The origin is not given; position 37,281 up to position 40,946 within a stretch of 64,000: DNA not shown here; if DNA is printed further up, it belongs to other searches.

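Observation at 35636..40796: Helicase-nuclease (1121 aa) coupled to a compact Argonaute-like protein (604 aa): DdmDE-like two-gene system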

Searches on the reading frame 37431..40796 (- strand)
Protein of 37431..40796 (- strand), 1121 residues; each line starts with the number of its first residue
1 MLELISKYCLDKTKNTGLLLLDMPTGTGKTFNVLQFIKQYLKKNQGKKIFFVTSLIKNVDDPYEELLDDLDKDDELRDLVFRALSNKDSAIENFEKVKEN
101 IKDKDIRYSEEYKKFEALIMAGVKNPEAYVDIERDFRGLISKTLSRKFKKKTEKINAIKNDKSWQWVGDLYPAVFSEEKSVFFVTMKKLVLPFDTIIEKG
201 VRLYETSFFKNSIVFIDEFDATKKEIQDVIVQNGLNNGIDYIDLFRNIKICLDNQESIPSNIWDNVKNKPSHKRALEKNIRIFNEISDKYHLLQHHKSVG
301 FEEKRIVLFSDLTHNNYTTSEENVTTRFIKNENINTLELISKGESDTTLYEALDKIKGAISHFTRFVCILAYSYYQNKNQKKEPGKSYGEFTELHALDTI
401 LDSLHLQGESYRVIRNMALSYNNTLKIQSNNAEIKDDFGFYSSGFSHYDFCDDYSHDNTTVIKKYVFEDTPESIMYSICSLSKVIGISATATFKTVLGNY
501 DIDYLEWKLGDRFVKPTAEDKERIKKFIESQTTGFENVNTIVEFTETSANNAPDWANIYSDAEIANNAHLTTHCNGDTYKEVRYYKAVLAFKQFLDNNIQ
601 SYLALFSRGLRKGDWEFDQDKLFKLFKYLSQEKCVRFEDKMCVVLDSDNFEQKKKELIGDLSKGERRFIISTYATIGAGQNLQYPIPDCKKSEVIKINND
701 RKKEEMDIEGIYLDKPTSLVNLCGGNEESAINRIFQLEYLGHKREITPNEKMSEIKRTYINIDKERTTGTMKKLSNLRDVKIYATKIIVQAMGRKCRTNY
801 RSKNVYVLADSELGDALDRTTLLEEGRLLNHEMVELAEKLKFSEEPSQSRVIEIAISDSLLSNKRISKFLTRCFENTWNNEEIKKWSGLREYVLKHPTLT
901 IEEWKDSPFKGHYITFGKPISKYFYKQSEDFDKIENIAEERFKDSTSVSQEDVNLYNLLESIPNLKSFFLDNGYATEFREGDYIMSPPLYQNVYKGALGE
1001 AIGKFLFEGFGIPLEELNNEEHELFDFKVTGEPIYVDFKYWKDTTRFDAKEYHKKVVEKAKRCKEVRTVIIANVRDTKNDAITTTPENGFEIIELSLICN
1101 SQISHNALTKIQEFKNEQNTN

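Call 5: search_protein_families(library=padloc, proteins=[window:37431-40796:-], max_evalue=0.01)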
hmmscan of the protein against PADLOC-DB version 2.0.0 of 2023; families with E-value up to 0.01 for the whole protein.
window:37431-40796:- (1121 aa): 7 families
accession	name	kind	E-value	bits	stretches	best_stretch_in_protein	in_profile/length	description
PDLC04130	DdmD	-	8.2e-42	141.1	1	455-1075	509-1138/1190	-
PDLC01765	Cas3c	-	1.3e-06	25.6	1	5-58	171-225/612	-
PDLC03920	MkoA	-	9.5e-05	18.8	1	24-131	639-722/1112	-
PDLC01766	Cas3c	-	0.00042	16.6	0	5-80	534-605/1009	-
PDLC01439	typeIV_DinG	-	0.0007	16.4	1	15-93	33-102/575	CAS-IV-A; associated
PDLC01252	Cas3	-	0.0019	15.7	0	19-66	2-49/324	CAS-I; effector_G3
PDLC00938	Cas3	-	0.0026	15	0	19-67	2-50/358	CRISPR-associated helicase Cas3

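Call 6: search_protein_families(library=pfam, proteins=[window:37431-40796:-], max_evalue=0.1)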
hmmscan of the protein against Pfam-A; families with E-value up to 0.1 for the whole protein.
window:37431-40796:- (1121 aa): 4 families
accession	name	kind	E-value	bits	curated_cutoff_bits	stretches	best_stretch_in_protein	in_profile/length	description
PF04851.21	ResIII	-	4e-07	30.5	22.5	1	14-71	21-81/164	Type III restriction enzyme, res subunit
PF25199.1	nSTAND_NTPase5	-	0.013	15.8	34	0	5-69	29-93/145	Novel STAND NTPase 5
PF00270.35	DEAD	-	0.017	15.3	26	1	18-71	16-70/167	DEAD/DEAH box helicase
PF13086.12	AAA_11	-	0.029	14.6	27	1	16-157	17-135/257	AAA domain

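Call 7: search_protein_families(library=ncbifam, proteins=[window:37431-40796:-], max_evalue=0.1)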
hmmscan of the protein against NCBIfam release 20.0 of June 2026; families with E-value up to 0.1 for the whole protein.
window:37431-40796:- (1121 aa): 1 family
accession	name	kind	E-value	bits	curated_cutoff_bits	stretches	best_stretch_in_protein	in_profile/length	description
TIGR01587.1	cas3_core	equivalog_domain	0.01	15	102.45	0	19-67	2-50/358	CRISPR-associated helicase Cas3'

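Call 8: search_solved_structures(query=window:37431-40796:-, max_evalue=0.01, show_alignments=1)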
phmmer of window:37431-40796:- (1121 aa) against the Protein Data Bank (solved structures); distinct sequences matched with E-value up to 0.01: 6.
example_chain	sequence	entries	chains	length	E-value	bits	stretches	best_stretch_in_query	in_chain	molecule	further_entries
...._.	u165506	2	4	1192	6.6e-53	182.9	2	54-1076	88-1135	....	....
8u0u_A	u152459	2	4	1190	1.1e-38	135.7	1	433-1061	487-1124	Helicase/UvrB N-terminal domain-containing protein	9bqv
9khv_A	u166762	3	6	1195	1.2e-38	135.7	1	433-1061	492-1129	Helicase/UvrB N-terminal domain-containing protein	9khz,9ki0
8u0w_A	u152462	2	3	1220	1.3e-38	135.6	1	433-1061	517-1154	Helicase/UvrB N-terminal domain-containing protein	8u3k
9bf1_A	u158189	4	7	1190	1.3e-38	135.6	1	433-1061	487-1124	Helicase/UvrB N-terminal domain-containing protein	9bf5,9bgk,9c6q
9ezx_A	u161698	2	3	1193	1.3e-38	135.6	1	433-1061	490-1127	Helicase/UvrB N-terminal domain-containing protein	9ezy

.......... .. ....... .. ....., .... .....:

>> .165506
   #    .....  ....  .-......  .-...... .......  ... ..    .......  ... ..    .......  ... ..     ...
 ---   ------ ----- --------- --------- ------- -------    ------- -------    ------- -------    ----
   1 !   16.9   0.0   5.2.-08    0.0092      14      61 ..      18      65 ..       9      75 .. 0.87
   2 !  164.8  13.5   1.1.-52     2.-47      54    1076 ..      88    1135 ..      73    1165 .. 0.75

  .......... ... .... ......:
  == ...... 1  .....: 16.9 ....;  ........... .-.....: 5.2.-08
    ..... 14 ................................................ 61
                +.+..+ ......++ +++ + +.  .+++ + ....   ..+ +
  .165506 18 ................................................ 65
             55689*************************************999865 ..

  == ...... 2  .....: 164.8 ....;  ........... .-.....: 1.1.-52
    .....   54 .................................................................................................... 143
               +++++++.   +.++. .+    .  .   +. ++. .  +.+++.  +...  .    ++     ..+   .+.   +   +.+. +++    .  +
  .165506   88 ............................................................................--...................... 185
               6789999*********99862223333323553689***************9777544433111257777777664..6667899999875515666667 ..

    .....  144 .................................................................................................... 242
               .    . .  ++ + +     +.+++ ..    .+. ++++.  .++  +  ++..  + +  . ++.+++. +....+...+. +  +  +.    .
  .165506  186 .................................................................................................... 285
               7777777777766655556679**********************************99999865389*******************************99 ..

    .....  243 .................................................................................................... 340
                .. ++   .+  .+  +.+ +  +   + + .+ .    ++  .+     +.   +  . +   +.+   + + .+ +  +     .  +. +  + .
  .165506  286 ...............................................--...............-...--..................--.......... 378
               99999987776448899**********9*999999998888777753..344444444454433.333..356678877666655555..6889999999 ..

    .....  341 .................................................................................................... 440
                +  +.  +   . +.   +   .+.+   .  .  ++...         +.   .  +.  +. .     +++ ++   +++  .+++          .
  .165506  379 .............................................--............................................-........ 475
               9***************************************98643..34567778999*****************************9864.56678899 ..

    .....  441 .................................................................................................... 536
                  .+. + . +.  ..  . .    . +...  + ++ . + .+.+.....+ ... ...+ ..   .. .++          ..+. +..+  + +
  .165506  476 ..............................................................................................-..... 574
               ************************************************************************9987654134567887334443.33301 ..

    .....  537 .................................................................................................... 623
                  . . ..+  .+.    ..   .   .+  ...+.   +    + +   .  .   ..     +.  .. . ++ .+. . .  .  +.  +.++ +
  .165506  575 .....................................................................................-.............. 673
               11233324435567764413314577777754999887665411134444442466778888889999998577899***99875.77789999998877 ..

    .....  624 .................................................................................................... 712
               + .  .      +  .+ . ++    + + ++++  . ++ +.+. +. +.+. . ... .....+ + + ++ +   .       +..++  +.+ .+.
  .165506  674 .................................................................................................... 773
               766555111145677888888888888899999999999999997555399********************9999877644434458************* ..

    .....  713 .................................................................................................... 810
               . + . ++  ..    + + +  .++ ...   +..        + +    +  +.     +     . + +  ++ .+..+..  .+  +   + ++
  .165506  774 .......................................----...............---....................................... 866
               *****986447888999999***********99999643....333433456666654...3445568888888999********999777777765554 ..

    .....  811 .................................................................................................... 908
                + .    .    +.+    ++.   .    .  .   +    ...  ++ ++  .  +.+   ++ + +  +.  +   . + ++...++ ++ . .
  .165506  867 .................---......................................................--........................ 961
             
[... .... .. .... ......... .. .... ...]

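Call 42: find_homologous_proteins(query=window:37431-40796:-, max_evalue=0.001)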
Query window:37431-40796:- (1121 aa): 436 proteins with E <= 0.001 among 8000 candidates; the best 120 are listed.
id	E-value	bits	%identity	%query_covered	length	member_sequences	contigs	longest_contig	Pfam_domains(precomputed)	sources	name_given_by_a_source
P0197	0.0e+0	2455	97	100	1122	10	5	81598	PF04851.22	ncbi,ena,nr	ncbi:MAG: DEAD/DEAH box helicase family protein [Salinivirgaceae bacterium]|nr:DEAD/DEAH box helicas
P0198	0.0e+0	1708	68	100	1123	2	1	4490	PF04851.22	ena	-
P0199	0.0e+0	1698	67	100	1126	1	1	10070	PF04851.22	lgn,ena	-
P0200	0.0e+0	1690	67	100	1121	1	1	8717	PF04851.22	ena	-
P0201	0.0e+0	1688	67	100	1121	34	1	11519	PF04851.22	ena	-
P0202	0.0e+0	1687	67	100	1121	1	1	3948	PF04851.22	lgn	-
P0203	0.0e+0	1687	67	100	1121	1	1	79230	PF04851.22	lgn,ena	-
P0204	0.0e+0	1685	67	100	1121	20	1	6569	PF04851.22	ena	-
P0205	0.0e+0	1685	67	100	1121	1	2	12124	PF04851.22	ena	-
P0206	0.0e+0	1685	67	100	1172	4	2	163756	PF04851.22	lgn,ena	-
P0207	0.0e+0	1685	67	100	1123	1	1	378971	PF04851.22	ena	-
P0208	0.0e+0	1684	66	100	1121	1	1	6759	PF04851.22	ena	-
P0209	0.0e+0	1684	67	100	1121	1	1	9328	PF04851.22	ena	-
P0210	0.0e+0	1684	67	100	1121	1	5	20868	PF04851.22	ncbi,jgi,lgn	jgi:hypothetical protein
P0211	0.0e+0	1683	67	100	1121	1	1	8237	PF04851.22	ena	-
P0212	0.0e+0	1683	67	100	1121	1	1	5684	PF04851.22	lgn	-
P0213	0.0e+0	1683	67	100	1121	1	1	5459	PF04851.22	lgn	-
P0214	0.0e+0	1683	66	100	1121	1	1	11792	PF04851.22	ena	-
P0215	0.0e+0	1683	66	100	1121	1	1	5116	PF04851.22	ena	-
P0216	0.0e+0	1682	67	100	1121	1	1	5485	PF04851.22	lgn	-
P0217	0.0e+0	1680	66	100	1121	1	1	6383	PF04851.22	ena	-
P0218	0.0e+0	1680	67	100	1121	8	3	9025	PF04851.22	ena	-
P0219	0.0e+0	1679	67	100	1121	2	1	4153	PF04851.22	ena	-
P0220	0.0e+0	1678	66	100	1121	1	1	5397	PF04851.22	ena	-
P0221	0.0e+0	1676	66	99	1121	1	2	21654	PF04851.22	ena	-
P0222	0.0e+0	1675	66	100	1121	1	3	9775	PF04851.22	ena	-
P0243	0.0e+0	1558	62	99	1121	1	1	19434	PF04851.22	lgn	-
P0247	0.0e+0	1520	61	99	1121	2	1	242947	PF04851.22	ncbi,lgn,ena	-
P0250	0.0e+0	1499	61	100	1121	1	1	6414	PF04851.22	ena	-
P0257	0.0e+0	1476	60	100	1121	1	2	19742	PF04851.22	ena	-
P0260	0.0e+0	1407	57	99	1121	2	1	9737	PF04851.22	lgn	-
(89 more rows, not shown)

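Call 68: predict_structure(alignment_id=A2)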
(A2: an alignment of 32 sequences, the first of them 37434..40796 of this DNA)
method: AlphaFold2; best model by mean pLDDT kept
length: 1121 residues; sequences in the alignment: 32
mean_pLDDT: 85.4   pTM: 0.86
mean pLDDT of the five models: 85.4, 84.8, 83.9, 82.5, 79.4
residues with pLDDT >= 90: 431; 70-90: 598; 50-70: 73; < 50: 19
segments of 3 or more residues with pLDDT < 50: 57-59, 430-432, 1042-1046, 1118-1121
pLDDT, mean of each block of 10 residues (from residue 1): 90 90 79 91 85 67 87 88 85 90 91 93 81 90 87 89 91 87 89 74 83 92 92 87 90 82 68 86 91 81 80 79 85 85 78 87 89 85 64 85 87 87 66 66 89 67 89 93 92 92 91 91 85 86 91 92 93 81 95 95 91 89 95 90 83 88 94 68 87 84 84 90 89 94 85 90 73 78 92 83 94 90 87 92 64 86 82 70 86 95 90 92 84 82 90 88 93 94 94 90 91 86 87 86 54 85 87 83 86 88 87 64 35
secondary structure, 60 per line:
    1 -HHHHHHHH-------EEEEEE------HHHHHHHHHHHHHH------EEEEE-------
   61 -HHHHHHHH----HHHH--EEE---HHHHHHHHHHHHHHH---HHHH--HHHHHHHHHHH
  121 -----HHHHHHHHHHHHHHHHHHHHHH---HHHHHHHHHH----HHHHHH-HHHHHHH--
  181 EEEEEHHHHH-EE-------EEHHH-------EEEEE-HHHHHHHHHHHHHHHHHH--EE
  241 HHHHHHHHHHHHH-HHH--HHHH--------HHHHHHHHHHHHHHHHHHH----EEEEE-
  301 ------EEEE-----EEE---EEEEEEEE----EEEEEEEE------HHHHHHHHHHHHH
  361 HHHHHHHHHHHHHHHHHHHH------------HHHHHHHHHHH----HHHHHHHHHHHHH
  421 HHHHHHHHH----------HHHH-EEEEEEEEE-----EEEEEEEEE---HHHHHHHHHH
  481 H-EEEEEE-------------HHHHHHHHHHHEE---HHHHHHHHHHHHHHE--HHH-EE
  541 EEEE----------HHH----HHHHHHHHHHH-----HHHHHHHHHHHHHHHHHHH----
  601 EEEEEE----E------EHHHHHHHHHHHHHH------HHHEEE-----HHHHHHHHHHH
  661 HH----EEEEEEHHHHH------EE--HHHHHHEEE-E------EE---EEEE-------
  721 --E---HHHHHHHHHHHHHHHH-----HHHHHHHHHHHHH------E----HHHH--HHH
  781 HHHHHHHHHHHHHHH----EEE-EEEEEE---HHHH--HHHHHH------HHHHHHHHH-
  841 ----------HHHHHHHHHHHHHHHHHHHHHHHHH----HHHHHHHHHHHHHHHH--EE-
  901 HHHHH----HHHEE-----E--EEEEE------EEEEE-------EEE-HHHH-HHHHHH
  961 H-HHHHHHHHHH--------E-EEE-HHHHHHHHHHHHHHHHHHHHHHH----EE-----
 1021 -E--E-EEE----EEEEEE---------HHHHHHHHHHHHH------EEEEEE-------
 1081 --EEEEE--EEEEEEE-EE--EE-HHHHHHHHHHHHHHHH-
elements in order (helices of 4 or more, strands of 3 or more residues): H2-9 E17-22 H29-42 E49-53 H62-69 H74-77 E80-82 H86-100 H104-107 H110-120 H126-147 H151-160 H165-170 H172-178 E181-185 H186-190 E213-217 H219-236 H241-253 H260-263 H272-290 E295-299 E307-310 E316-318 E322-329 E334-341 H348-380 H393-403 H408-429 H440-443 E445-453 E459-467 H471-481 E483-488 H502-512 H518-531 E539-544 H562-572 H578-596 E601-606 H619-632 E642-644 H650-662 E667-672 H673-677 H688-693 E694-696 E710-713 H727-742 H748-760 H772-775 H778-795 E800-802 E804-809 H813-816 H819-824 H831-839 H851-875 H880-895 H901-905 E923-927 E934-938 E946-948 H950-953 H955-961 H963-972 E983-985 H987-1009 E1027-1029 E1034-1039 H1049-1061 E1068-1073 E1083-1087 E1090-1096 H1105-1120
